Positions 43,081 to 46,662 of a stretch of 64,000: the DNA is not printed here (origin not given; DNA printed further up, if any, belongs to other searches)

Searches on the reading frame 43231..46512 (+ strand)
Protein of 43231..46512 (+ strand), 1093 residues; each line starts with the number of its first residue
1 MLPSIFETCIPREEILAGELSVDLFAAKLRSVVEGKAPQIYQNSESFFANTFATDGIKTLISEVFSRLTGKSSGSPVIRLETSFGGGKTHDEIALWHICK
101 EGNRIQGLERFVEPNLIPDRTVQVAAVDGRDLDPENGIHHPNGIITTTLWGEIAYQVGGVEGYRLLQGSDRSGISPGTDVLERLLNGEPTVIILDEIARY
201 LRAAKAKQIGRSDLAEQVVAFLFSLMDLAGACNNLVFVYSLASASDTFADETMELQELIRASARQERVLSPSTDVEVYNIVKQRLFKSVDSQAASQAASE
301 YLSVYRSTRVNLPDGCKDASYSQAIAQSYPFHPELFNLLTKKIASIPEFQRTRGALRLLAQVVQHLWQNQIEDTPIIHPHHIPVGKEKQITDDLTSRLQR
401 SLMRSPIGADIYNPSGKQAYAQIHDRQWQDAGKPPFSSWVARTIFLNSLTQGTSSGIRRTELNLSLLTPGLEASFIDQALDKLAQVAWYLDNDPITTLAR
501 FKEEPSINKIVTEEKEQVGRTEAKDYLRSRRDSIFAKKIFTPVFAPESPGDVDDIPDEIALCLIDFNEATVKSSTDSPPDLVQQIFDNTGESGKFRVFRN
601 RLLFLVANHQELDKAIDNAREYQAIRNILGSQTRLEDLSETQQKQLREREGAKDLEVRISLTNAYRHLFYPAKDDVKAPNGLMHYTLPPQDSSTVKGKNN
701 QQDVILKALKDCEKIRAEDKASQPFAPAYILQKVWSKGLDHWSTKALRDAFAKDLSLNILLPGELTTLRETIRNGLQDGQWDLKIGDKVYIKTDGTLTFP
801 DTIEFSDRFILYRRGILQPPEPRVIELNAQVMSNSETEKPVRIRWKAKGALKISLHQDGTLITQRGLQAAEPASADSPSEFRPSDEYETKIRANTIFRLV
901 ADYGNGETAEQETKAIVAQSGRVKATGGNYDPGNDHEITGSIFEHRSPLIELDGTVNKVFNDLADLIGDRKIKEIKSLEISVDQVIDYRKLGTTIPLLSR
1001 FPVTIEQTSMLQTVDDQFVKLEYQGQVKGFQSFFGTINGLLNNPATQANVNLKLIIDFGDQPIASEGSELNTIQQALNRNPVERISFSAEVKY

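Call 4: search_protein_families(library=pfam, proteins=[window:43231-46512:+], max_evalue=0.01)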
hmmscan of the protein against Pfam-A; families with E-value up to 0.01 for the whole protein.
window:43231-46512:+ (1093 aa): 1 family
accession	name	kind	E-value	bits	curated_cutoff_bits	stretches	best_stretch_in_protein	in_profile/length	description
PF04465.17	DUF499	-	2.9e-35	121.9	23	1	143-449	47-345/1024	Protein of unknown function (DUF499)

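Call 5: search_protein_families(library=padloc, proteins=[window:43231-46512:+], max_evalue=0.01)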
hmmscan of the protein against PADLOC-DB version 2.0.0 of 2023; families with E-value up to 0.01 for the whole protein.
window:43231-46512:+ (1093 aa): 2 families
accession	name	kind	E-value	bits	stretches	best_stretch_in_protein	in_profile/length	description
PDLC00662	HmaC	-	2e-106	355.3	1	8-679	9-681/941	AAA+ ATPase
PDLC02192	DUF499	-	4.8e-52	174.9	1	43-718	34-672/1022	-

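Call 29: search_protein_families(library=ncbifam, proteins=[window:43231-46512:+], max_evalue=0.01)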
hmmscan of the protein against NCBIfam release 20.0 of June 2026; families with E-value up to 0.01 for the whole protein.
window:43231-46512:+ (1093 aa): 1 family
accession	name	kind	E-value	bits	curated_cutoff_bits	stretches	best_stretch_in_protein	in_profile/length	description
NF042962.1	DUF499_antiphage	equivalog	9.9e-70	235.7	1200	1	42-783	33-733/1025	anti-phage-associated DUF499 domain-containing protein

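Call 32: search_dna_similar(query=window:43231-46512:+, collection=plasmids, mode=protein, max_rows=60, rows=spread)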
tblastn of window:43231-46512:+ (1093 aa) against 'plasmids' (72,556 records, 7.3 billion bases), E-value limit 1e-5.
Records with a match: 153; places in all: 165; records where one place covers at least 80% of the query: 15.
Best place of each record, by identity: 60-80% 13; <60% 140.
By first word of the organism name: Rhodococcus 18; Thermus 16; Nostoc 7; Acinetobacter 7; Leptolyngbya 6; Halobacterium 5; Haloarcula 5; Haloplanus 4; Planktothrix 4; Picosynechococcus 3; and 59 more.
By predicted mobility (MOB-suite, as given by PLSDB): non-mobilizable 105; conjugative 24; mobilizable 24.
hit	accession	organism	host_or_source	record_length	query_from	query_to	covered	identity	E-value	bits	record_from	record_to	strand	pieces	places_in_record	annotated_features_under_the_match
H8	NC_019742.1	Allocoleopsis franciscana PCC 7113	-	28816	1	1093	100%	67.4%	0e+0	1509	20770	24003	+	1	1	DUF499 domain-containing protein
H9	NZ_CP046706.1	Nostoc sp. ATCC 53789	-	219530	1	1093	100%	64.2%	0e+0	1450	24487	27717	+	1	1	DUF499 domain-containing protein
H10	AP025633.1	Annamia dubia NIES-4383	-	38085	1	1093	100%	63.3%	0e+0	1384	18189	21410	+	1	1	hypothetical protein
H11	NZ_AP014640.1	Leptolyngbya boryana IAM M-101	-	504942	1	1093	100%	62.4%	0e+0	1387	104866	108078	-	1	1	DUF499 domain-containing protein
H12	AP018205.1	Leptolyngbya boryana NIES-2135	-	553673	1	1093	100%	62.4%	0e+0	1387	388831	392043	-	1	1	hypothetical protein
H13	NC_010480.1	Picosynechococcus sp. PCC 7002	-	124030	1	1093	100%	58.6%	0e+0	1266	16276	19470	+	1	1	DUF499 domain-containing protein | hypothetical protein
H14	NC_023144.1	Rhodococcus pyridinivorans SB3094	-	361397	2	848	77%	32.6%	2e-110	387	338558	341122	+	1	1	DUF499 domain-containing protein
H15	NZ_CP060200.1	Aminobacter sp. MDW-2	cell culture,soil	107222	2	787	72%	33.9%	5e-123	424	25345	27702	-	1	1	DUF499 domain-containing protein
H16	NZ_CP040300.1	Nostoc sp. TCL26-01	Leiosporoceros dussii,pure culture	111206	1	787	72%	33.4%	2e-115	402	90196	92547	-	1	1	DUF499 domain-containing protein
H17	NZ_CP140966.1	Sinorhizobium medicae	Medicago lupulina,whole organism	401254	2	787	72%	33.4%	5e-122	422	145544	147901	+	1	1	DUF499 domain-containing protein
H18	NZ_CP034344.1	Haloplanus rallus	cell culture,Non-purified solar salt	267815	3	807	74%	32.3%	8e-112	391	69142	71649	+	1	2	DUF499 domain-containing protein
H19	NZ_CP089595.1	Halobacterium zhouii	cell culture,sediment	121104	3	806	74%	32.2%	3e-112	393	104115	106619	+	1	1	DUF499 domain-containing protein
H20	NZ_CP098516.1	Haloplanus sp. GDY1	cell culture,salt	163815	3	807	74%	31.5%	2e-109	384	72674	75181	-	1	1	DUF499 domain-containing protein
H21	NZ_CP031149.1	Haloplanus rubicundus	solar salt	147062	3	795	73%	31.8%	9e-105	370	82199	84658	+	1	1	DUF499 domain-containing protein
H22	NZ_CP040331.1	Natrinema versiforme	-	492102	3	801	73%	31.1%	2e-100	357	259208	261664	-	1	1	DUF499 domain-containing protein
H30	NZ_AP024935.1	Thermus thermophilus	-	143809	7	680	62%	30.9%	5e-68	259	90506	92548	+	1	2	Swt1 family HEPN domain-containing protein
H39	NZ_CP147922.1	Rhodococcus qingshengii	sediment,mangrove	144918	7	679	62%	29.1%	3e-67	256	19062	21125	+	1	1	Swt1 family HEPN domain-containing protein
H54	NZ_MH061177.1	Pseudomonas fluorescens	-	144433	47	687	59%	25.1%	4e-25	121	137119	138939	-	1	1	anti-phage-associated DUF499 domain-containing protein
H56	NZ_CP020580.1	Acinetobacter baumannii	Homo sapiens,Bronchial washing fluid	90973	47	682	58%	24.4%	8e-28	130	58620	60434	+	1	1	anti-phage-associated DUF499 domain-containing protein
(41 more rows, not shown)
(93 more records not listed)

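Call 34: get_annotated_region(hit=H56, flank=9000)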
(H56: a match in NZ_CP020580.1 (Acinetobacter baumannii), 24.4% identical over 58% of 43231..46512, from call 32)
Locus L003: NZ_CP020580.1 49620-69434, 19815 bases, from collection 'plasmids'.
description: Acinetobacter baumannii strain SSMA17 plasmid pSSMA17_1, complete sequence
organism: Acinetobacter baumannii (NCBI taxid 470)
taxonomy: Bacteria; Pseudomonadota; Gammaproteobacteria; Moraxellales; Moraxellaceae; Acinetobacter; Acinetobacter baumannii
host: -; source: Homo sapiens,Bronchial washing fluid; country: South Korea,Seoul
typing (MOB-suite, as given by PLSDB): conjugative; replicon rep_cluster_734; relaxase MOBF; mating-pair formation MPF_F
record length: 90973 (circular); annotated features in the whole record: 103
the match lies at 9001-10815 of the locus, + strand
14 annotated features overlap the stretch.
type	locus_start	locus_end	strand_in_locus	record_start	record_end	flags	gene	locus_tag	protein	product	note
CDS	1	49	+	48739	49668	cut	-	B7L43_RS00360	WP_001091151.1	IS5-like element ISAba10 family transposase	GO:0006313 - DNA transposition [Evidence IEA]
CDS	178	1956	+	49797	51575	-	-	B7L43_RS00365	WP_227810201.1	Mu transposase C-terminal domain-containing protein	-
CDS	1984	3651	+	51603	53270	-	-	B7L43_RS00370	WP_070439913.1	AAA family ATPase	-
CDS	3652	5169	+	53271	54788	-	-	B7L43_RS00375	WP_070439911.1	TnsD family Tn7-like transposition protein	-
CDS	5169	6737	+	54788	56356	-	-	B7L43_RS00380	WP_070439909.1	Tn7-like element transposition protein TnsE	-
CDS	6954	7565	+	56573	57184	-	-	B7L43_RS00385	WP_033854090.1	hypothetical protein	-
CDS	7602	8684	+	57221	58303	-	-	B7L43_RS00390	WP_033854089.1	XRE family transcriptional regulator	-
CDS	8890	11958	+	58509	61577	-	-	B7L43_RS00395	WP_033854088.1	anti-phage-associated DUF499 domain-containing protein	GO:0051607 - defense response to virus [Evidence IEA]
CDS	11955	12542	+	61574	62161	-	-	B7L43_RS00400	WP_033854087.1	anti-phage-associated DUF3780 domain-containing protein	GO:0051607 - defense response to virus [Evidence IEA]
CDS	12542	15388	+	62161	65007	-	-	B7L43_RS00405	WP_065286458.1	anti-phage-associated DUF1156 domain-containing protein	GO:0051607 - defense response to virus [Evidence IEA]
CDS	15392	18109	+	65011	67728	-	-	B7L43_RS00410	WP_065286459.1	phospholipase D-like domain-containing anti-phage protein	GO:0051607 - defense response to virus [Evidence IEA]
CDS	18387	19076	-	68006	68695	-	-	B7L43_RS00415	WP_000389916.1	DUF2786 domain-containing protein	-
CDS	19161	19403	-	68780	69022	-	-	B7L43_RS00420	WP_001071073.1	hypothetical protein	-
CDS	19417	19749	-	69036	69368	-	-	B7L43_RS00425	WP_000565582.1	hypothetical protein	-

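Call 35: get_annotated_region(hit=H15, flank=9000)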
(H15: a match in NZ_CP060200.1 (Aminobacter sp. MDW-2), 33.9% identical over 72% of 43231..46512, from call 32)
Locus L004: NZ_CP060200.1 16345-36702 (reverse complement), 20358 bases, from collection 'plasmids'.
description: Aminobacter sp. MDW-2 plasmid pMDW3, complete sequence
organism: Aminobacter sp. MDW-2 (NCBI taxid 2666139)
taxonomy: Bacteria; Pseudomonadota; Alphaproteobacteria; Hyphomicrobiales; Phyllobacteriaceae; Aminobacter; Aminobacter sp. MDW-2
host: -; source: cell culture,soil; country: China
typing (MOB-suite, as given by PLSDB): non-mobilizable
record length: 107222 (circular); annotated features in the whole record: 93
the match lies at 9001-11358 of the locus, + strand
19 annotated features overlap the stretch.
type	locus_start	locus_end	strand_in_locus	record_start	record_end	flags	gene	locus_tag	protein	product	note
CDS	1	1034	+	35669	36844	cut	trbL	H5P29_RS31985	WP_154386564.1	P-type conjugative transfer protein TrbL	GO:0009291 - unidirectional conjugation [Evidence IEA]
CDS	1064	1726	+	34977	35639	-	trbF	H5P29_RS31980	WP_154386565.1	conjugal transfer protein TrbF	-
CDS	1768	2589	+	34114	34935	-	trbG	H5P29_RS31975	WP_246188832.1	P-type conjugative transfer protein TrbG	GO:0009291 - unidirectional conjugation [Evidence IEA]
CDS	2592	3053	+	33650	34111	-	trbH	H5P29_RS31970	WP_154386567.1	conjugal transfer protein TrbH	-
CDS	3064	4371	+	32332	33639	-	trbI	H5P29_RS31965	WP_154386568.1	IncP-type conjugal transfer protein TrbI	-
CDS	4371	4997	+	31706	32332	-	-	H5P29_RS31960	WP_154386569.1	hypothetical protein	-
CDS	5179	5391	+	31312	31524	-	-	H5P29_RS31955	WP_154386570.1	hypothetical protein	-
CDS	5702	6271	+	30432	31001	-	-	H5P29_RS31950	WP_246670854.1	STAS-like domain-containing protein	-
CDS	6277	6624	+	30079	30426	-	-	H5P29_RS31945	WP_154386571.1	hypothetical protein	-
CDS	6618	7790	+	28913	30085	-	-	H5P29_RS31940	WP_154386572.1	DUF4417 domain-containing protein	-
CDS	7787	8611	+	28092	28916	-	-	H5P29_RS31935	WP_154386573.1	hypothetical protein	-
CDS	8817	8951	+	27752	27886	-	-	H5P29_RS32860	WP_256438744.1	hypothetical protein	-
CDS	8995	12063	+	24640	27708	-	-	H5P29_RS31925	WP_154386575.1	DUF499 domain-containing protein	-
CDS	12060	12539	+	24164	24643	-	-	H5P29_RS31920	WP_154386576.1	hypothetical protein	-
CDS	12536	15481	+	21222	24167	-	-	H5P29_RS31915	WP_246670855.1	DUF1156 domain-containing protein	-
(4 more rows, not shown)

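Call 36: get_annotated_region(hit=H18, flank=9000)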
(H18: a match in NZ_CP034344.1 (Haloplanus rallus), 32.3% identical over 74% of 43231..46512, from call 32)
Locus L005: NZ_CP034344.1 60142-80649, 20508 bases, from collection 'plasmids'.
description: Haloplanus rallus strain MBLA0036 plasmid pMBLA003601, complete sequence
organism: Haloplanus rallus (NCBI taxid 1816183)
taxonomy: Archaea; Euryarchaeota; Halobacteria; Halobacteriales; Haloferacaceae; Haloplanus; Haloplanus rallus
host: -; source: cell culture,Non-purified solar salt; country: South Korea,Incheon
typing (MOB-suite, as given by PLSDB): non-mobilizable; mating-pair formation MPF_T
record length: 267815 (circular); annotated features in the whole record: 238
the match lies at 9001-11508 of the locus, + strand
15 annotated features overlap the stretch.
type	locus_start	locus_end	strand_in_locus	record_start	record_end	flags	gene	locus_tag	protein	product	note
CDS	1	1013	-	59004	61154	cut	-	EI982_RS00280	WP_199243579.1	type B DNA-directed DNA polymerase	-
CDS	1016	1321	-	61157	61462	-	-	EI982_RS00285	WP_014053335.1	hypothetical protein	-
CDS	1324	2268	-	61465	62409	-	-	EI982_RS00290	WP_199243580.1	hypothetical protein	-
CDS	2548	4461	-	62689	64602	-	-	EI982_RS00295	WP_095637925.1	DUF262 domain-containing protein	-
CDS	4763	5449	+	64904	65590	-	-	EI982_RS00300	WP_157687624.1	SOS response-associated peptidase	GO:0018142 - obsolete protein-DNA covalent cross-linking [Evidence IEA]; GO:0009432 - SOS response [Evidence IEA]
CDS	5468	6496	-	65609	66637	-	-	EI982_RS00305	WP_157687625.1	Cdc6/Cdc18 family protein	-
CDS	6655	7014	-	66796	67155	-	-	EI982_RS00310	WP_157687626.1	hypothetical protein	-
CDS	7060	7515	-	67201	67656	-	-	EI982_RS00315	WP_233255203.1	hypothetical protein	-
CDS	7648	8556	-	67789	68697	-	-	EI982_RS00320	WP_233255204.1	hypothetical protein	-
CDS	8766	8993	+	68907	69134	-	-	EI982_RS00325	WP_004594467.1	hypothetical protein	-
CDS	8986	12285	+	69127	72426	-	-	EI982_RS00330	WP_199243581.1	DUF499 domain-containing protein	-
CDS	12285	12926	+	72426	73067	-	-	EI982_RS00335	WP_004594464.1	hypothetical protein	-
CDS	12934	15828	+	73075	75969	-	-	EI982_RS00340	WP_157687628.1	DUF1156 domain-containing protein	-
CDS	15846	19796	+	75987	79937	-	-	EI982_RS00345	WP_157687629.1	helicase-related protein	-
CDS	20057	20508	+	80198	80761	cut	-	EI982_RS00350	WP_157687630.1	hypothetical protein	-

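Call 37: search_protein_families(library=pfam, proteins=[L003:11955-12542:+, L004:12060-12539:+, L005:12285-12926:+, L004:15478-18636:+, L005:15846-19796:+, L003:15392-18109:+], max_evalue=0.1)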
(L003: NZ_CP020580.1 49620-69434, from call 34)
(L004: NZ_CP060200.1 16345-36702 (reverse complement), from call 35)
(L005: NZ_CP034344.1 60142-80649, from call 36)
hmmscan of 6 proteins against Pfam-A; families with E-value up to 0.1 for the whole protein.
L003:11955-12542:+ (195 aa): 1 family
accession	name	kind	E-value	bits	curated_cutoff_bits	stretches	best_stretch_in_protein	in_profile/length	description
PF12635.12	DUF3780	-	2.8e-74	249.3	27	1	2-181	2-180/184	Protein of unknown function (DUF3780)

L004:12060-12539:+ (159 aa): 2 families
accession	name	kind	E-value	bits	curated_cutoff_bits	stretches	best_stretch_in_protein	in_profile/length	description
PF24728.1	DUF7680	-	3.9e-44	150.7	24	1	20-156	1-141/141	Domain of unknown function (DUF7680)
PF22047.1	RecJ_C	-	0.065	14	30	0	118-150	32-64/110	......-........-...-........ exonuclease RecJ C-terminal domain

L005:12285-12926:+ (213 aa): 1 family
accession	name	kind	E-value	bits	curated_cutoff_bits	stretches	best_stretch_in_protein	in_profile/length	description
PF24728.1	DUF7680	-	3.4e-36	125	24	1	35-210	1-141/141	Domain of unknown function (DUF7680)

L004:15478-18636:+ (1052 aa): 6 families
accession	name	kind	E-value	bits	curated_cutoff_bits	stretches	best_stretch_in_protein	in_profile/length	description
PF00271.37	Helicase_C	-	1.4e-18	67.6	23.5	1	763-874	9-110/110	Helicase conserved C-terminal domain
PF00176.29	SNF2-rel_dom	-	3.4e-18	66.2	24.9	1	320-641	17-250/290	SNF2-related domain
PF04851.21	ResIII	-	5.5e-09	36.6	22.5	1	305-483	5-162/164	Type III restriction enzyme, res subunit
PF00270.35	DEAD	-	1.6e-05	25.2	26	1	306-484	2-161/167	DEAD/DEAH box helicase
PF13091.12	PLDc_2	-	0.00014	22.1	27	1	139-201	77-132/132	PLD-like domain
PF09848.15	SLFN-g3_helicase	-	0.0045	16.7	24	1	430-481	75-122/354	Schlafen group 3, DNA/RNA helicase domain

L005:15846-19796:+ (1316 aa): 4 families
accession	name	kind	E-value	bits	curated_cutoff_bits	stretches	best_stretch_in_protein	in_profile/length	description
PF00271.37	Helicase_C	-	1.3e-17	64.4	23.5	1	886-1003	6-110/110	Helicase conserved C-terminal domain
PF00176.29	SNF2-rel_dom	-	3.9e-14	52.9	24.9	1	288-537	18-209/290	SNF2-related domain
PF13091.12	PLDc_2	-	3.8e-05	24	27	1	33-196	5-132/132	PLD-like domain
PF04851.21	ResIII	-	0.0012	19.2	22.5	1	273-496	6-162/164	Type III restriction enzyme, res subunit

L003:15392-18109:+ (905 aa): 5 families
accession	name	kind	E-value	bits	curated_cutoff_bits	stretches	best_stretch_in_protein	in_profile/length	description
PF00271.37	Helicase_C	-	2.7e-15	57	23.5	1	692-798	16-110/110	Helicase conserved C-terminal domain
PF13091.12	PLDc_2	-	7.6e-13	48.9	27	1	20-175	3-132/132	PLD-like domain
PF00176.29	SNF2-rel_dom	-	5.4e-11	42.6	24.9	1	245-429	17-180/290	SNF2-related domain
PF00270.35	DEAD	-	6.7e-08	32.9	26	1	242-419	11-166/167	DEAD/DEAH box helicase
PF04851.21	ResIII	-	1.2e-06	28.9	22.5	1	224-413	3-163/164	Type III restriction enzyme, res subunit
